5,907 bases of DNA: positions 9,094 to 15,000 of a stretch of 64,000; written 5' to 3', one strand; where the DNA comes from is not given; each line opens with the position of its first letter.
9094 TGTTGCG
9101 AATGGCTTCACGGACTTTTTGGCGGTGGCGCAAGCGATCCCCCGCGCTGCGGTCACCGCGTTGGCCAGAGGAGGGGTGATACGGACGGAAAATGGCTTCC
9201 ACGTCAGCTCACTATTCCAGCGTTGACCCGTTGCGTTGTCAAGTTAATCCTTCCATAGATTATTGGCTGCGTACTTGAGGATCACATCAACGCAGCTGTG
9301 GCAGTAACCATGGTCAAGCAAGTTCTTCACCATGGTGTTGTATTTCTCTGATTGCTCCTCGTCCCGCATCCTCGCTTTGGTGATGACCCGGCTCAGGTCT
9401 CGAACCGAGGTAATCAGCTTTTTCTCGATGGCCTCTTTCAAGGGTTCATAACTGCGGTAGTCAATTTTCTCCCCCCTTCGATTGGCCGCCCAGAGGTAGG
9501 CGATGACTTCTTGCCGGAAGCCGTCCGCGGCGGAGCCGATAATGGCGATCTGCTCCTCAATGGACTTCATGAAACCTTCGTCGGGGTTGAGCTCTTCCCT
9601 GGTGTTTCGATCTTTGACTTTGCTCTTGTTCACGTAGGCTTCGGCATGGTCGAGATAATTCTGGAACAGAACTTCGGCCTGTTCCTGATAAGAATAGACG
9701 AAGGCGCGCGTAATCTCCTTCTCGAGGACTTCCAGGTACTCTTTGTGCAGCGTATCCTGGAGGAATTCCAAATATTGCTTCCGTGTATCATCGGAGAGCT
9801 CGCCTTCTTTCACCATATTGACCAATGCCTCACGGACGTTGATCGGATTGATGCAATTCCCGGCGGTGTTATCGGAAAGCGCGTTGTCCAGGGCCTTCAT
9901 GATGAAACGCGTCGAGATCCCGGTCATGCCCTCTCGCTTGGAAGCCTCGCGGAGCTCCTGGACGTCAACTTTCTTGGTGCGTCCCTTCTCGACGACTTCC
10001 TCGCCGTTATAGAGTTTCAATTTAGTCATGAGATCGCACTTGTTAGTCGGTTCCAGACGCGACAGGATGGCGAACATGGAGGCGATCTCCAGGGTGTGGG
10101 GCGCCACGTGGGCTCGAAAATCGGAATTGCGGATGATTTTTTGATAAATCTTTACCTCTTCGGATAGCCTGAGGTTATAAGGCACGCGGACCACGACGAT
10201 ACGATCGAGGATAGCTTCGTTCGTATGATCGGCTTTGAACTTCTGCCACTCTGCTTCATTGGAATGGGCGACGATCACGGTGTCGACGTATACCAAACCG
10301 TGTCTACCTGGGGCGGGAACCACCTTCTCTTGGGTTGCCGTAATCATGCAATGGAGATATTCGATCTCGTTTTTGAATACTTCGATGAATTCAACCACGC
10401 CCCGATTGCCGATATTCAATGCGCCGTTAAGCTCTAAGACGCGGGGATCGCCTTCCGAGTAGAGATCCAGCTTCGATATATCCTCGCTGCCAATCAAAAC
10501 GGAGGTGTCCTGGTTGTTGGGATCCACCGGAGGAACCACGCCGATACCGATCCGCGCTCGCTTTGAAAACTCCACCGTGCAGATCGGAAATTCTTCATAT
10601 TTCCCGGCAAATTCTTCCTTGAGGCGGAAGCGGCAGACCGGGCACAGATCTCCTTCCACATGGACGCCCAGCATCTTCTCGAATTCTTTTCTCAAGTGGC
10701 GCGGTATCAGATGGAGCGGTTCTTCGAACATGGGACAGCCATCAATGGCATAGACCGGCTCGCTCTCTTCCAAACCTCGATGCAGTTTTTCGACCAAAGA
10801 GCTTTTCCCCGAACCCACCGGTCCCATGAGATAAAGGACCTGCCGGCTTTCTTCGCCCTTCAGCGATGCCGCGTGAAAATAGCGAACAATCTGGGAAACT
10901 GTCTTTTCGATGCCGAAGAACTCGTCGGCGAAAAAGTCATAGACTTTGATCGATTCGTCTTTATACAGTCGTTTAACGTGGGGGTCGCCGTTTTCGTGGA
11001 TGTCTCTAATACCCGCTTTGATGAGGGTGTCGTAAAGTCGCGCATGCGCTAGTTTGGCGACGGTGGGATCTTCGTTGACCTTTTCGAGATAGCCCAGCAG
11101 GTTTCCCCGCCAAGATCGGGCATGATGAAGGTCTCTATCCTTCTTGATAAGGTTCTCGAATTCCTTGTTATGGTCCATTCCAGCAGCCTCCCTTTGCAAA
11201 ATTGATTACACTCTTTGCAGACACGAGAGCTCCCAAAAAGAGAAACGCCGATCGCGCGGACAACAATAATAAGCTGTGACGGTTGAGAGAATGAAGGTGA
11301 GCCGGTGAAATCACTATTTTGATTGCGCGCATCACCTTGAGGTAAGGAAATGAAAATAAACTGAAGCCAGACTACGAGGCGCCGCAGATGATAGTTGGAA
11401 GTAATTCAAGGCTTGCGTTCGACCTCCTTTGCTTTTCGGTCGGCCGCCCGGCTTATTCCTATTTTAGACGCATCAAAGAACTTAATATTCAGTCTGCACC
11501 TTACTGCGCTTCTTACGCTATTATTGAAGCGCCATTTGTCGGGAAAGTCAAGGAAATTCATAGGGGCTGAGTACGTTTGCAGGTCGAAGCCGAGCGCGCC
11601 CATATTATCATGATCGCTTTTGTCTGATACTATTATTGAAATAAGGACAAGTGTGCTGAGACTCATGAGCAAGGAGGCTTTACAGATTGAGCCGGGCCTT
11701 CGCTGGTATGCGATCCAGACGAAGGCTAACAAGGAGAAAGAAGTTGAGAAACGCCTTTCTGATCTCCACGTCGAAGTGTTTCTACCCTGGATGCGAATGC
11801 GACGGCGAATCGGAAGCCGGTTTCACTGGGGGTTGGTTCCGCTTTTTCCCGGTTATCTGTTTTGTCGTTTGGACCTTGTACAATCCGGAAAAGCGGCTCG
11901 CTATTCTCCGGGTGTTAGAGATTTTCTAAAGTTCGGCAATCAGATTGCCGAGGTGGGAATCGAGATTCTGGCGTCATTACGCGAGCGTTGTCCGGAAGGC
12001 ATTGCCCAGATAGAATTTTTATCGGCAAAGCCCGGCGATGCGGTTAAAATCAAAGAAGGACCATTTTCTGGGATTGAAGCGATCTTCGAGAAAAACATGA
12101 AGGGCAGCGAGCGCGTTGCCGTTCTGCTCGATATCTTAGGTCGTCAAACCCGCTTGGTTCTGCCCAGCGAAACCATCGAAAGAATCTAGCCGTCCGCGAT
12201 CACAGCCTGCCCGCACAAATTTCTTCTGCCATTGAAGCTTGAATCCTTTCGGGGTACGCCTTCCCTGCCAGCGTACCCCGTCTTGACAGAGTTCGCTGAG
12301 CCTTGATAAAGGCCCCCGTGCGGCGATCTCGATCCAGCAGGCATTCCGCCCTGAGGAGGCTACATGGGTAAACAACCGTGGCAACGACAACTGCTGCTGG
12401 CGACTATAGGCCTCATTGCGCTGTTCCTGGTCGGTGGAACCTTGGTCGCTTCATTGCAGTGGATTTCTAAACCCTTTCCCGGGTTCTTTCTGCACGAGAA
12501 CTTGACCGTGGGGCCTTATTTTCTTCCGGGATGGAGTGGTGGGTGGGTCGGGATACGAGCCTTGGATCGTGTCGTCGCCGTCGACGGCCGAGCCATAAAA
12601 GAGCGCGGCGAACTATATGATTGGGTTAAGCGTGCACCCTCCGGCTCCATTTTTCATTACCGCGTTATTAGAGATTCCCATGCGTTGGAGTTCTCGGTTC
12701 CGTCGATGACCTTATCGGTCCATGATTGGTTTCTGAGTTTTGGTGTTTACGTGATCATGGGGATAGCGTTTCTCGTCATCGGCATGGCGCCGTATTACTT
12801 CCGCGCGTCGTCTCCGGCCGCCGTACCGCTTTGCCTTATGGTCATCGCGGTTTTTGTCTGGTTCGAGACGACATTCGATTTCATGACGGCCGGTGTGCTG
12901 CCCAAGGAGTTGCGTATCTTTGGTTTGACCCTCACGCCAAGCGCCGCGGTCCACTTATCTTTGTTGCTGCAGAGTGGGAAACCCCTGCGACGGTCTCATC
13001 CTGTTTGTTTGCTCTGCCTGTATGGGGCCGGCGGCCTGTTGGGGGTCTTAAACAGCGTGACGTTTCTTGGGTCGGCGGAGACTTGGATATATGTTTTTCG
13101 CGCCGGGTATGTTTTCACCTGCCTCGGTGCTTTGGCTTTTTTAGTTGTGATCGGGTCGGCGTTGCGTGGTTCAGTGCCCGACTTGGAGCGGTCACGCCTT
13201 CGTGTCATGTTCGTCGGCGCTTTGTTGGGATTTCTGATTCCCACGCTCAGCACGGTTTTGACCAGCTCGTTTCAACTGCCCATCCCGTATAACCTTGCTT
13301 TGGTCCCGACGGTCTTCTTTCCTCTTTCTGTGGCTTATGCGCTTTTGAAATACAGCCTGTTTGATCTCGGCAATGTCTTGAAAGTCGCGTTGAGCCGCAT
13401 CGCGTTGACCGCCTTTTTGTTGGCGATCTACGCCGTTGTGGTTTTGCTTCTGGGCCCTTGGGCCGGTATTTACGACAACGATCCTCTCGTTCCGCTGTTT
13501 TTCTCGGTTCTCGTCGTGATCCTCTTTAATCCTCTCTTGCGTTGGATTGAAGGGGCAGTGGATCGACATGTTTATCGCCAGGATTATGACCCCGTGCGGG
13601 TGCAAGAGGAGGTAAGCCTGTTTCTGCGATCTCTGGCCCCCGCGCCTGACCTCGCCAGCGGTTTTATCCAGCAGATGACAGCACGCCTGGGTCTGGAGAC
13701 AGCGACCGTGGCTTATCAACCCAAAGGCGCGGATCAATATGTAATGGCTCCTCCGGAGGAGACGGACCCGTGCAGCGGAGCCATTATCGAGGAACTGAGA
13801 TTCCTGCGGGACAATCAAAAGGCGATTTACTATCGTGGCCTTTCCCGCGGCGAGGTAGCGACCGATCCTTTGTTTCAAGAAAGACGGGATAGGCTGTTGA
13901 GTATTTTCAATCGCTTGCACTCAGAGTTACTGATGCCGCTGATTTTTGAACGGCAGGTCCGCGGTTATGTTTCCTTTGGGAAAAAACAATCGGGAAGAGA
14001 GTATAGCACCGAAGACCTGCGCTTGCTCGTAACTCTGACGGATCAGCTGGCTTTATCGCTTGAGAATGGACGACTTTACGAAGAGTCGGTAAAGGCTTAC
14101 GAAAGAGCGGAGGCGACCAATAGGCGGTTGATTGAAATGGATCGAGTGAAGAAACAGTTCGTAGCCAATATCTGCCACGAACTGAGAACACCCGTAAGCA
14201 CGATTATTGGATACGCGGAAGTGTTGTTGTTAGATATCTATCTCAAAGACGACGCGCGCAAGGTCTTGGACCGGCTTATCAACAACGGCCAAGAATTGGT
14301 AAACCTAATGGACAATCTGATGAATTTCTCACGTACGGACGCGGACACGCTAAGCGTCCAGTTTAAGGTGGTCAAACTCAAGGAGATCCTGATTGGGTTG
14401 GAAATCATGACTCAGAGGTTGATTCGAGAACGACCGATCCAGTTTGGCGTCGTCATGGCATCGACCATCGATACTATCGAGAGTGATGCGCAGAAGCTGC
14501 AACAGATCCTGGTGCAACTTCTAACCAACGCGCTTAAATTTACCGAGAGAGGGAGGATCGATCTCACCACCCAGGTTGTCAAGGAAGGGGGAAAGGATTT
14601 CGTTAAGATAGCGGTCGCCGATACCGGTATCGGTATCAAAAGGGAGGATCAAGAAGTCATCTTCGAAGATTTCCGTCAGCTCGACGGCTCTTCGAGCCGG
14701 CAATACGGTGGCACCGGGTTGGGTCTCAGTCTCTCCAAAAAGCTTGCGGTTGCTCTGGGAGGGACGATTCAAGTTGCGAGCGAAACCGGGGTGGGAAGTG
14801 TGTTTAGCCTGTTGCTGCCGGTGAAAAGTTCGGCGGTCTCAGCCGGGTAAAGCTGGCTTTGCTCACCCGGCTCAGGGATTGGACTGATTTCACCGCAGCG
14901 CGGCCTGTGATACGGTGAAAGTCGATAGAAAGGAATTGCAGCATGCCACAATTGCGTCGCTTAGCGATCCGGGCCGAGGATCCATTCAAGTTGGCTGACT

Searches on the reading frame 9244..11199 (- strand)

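Call 64: search_protein_families(library=pfam, proteins=[window:9244-11199:-], max_evalue=0.000001)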
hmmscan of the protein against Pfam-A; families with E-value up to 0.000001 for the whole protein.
window:9244-11199:- (651 aa): 2 families
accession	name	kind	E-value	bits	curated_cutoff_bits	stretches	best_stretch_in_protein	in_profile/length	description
PF08298.17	AAA_PrkA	-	8e-149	496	25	1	34-388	3-357/358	PrkA AAA domain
PF06798.17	PrkA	-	6.4e-90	301.7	25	1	391-643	1-255/255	PrkA serine protein kinase C-terminal domain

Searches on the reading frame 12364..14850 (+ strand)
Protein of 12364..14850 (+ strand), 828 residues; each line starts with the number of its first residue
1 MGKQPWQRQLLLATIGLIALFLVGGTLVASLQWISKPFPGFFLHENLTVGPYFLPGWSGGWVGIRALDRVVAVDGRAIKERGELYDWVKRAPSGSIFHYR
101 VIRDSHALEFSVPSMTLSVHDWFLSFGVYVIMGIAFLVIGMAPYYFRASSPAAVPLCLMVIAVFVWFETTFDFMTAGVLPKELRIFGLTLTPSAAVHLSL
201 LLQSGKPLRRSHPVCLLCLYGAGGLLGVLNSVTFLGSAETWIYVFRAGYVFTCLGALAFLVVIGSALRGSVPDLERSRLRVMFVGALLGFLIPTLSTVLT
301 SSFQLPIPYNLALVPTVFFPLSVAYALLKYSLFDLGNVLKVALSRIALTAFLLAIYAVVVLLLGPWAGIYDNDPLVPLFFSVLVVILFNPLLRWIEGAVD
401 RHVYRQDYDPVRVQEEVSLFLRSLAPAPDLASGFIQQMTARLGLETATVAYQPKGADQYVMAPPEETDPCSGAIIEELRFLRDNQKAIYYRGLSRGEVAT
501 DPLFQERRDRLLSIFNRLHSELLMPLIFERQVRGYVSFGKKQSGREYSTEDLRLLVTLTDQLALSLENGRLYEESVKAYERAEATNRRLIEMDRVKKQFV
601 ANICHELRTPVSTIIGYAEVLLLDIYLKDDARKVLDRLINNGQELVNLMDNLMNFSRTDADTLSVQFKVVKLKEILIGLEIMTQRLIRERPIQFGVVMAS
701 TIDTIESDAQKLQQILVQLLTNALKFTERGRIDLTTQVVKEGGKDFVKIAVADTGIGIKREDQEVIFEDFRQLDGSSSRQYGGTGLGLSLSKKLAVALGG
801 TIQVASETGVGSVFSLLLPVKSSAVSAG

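Call 64: search_protein_families(library=pfam, proteins=[window:12364-14850:+], max_evalue=0.000001)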
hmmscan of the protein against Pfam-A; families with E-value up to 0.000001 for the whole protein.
window:12364-14850:+ (828 aa): 2 families
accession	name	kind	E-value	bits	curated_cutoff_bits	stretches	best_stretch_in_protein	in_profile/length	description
PF02518.31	HATPase_c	-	1.6e-26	93.3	26.4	1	708-821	2-110/111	Histidine kinase-, DNA gyrase B-, and HSP90-like ATPase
PF00512.31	HisKA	-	3.4e-17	62.7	26.9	1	596-660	2-65/66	His Kinase A (phospho-acceptor) domain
